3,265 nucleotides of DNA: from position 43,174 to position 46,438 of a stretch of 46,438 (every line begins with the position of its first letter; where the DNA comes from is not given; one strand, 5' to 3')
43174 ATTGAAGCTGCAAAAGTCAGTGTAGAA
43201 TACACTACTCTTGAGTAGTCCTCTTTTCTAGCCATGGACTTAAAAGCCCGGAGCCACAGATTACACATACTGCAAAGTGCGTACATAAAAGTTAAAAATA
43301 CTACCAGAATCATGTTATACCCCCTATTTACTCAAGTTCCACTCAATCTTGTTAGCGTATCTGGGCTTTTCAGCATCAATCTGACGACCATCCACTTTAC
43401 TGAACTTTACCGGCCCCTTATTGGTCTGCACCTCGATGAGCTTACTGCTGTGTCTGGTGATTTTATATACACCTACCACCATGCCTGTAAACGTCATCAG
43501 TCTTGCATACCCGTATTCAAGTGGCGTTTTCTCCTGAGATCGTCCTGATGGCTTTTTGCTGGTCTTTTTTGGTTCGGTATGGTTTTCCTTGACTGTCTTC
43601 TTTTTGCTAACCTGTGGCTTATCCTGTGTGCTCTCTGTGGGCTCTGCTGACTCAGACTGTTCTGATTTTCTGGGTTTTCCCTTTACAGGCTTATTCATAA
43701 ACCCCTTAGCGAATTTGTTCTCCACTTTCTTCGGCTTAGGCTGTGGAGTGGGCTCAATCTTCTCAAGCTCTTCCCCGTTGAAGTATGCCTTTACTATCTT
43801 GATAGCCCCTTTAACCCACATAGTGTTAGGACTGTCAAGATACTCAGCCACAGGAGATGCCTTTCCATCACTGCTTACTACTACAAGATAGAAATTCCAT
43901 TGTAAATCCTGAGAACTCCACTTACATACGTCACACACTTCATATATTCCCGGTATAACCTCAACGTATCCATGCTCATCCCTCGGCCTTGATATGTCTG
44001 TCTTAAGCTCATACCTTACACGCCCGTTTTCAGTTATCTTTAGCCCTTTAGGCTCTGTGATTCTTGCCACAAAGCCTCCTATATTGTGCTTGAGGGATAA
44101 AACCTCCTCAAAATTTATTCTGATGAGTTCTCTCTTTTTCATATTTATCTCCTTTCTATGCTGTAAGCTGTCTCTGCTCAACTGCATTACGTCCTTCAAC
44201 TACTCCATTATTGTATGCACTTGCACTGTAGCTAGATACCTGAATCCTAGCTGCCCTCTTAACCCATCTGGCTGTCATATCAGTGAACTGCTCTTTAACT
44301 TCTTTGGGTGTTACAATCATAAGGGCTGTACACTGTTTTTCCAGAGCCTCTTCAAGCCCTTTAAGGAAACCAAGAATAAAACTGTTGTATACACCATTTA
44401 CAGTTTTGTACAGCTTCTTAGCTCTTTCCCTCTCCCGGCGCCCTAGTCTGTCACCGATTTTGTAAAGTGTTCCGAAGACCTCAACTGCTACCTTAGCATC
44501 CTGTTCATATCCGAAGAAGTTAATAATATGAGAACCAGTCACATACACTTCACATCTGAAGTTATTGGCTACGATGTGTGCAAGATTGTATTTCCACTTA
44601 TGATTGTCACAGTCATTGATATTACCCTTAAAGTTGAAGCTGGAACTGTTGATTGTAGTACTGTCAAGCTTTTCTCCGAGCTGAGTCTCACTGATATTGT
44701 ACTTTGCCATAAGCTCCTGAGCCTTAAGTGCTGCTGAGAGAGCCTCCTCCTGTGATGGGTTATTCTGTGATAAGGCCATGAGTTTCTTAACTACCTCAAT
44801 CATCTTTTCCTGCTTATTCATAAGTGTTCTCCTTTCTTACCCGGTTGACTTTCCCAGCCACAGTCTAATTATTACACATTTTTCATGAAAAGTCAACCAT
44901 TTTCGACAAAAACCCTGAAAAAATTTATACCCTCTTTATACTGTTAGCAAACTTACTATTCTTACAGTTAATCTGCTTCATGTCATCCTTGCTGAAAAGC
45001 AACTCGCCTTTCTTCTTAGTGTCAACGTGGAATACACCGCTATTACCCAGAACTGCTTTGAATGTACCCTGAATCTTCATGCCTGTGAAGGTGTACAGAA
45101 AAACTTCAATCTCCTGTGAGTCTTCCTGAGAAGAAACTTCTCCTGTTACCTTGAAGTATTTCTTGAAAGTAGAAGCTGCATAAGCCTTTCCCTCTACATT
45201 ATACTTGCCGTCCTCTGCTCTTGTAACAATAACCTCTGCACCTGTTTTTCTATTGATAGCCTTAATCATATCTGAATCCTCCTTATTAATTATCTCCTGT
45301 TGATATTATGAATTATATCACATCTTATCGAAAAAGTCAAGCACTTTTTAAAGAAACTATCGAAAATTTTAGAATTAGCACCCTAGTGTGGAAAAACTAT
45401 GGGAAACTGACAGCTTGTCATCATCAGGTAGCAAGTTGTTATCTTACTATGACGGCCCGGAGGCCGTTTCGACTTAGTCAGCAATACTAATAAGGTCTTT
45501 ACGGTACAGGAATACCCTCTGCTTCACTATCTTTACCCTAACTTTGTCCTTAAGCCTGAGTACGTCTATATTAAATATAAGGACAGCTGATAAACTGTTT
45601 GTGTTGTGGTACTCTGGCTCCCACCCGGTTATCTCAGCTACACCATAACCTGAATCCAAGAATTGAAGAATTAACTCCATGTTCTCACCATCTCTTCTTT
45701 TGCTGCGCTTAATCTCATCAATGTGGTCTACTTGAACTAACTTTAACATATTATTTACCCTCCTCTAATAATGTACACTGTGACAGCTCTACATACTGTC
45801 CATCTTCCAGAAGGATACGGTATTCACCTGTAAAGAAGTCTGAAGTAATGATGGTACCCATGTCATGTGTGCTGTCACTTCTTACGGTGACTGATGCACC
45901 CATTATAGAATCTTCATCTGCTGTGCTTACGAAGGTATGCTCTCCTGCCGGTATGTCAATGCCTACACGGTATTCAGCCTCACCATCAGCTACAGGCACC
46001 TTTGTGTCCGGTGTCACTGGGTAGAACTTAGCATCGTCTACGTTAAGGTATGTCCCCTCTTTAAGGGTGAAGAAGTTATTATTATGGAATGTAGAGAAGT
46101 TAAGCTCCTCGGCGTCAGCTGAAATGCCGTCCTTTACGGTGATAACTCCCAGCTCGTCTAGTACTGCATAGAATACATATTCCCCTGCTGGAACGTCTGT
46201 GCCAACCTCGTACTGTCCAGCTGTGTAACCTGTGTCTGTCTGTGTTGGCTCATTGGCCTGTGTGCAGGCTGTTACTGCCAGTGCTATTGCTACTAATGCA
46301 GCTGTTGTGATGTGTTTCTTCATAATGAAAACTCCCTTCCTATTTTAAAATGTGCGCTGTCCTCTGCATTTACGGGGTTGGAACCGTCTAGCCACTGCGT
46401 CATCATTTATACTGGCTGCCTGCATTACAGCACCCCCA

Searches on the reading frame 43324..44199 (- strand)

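Call 26: search_protein_families(library=pfam, max_evalue=0.1, proteins=[window:43324-44199:-])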
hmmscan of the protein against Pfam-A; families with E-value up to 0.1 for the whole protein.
window:43324-44199:- (291 aa): 1 family
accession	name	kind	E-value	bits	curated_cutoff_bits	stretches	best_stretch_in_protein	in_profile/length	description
PF14206.11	Cys_rich_CPCC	-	0.025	14.8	24.5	1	82-103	14-35/75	Cysteine-rich CPCC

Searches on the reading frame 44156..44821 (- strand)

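Call 26: search_protein_families(library=pfam, max_evalue=0.1, proteins=[window:44156-44821:-])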
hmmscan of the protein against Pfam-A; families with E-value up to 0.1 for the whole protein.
window:44156-44821:- (221 aa): 3 families
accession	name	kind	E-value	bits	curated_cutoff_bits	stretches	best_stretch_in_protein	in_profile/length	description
PF23771.1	DUF7168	-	2.1e-17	63.5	25.5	1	74-186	21-139/140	Domain of unknown function (DUF7168)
PF10979.13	DUF2786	-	6e-12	45.8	23.9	1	6-45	1-40/40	Protein of unknown function (DUF2786)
PF12464.13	Mac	-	0.078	13.7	22.1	0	22-44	10-33/53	Maltose acetyltransferase hexapeptide capping motif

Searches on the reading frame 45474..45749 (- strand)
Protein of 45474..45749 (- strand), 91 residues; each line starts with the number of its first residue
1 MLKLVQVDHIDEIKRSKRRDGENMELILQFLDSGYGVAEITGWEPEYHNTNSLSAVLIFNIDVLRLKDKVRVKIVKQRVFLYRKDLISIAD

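Call 26: search_protein_families(library=pfam, max_evalue=0.1, proteins=[window:45474-45749:-])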
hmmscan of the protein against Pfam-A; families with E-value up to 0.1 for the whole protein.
window:45474-45749:- (91 aa): 1 family
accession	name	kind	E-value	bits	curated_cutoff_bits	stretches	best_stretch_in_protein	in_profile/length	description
PF01844.29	HNH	-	0.018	15.6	21.4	1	6-27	15-36/47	HNH endonuclease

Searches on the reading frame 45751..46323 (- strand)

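Call 30: search_protein_families(library=pfam, max_evalue=0.05, proteins=[window:45751-46323:-])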
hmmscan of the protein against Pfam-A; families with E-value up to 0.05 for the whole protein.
window:45751-46323:- (190 aa): 3 families
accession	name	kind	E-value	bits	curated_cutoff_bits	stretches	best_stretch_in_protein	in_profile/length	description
PF14238.11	DUF4340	-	0.001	19.8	25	0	95-147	36-91/183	Domain of unknown function (DUF4340)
PF13620.12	CarboxypepD_reg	-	0.0092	16.7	32.3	0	132-177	6-50/82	Carboxypeptidase regulatory-like domain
PF22058.2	X25_BaPul_like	-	0.012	16.1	27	0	30-56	29-53/87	Pullulanase X25 domain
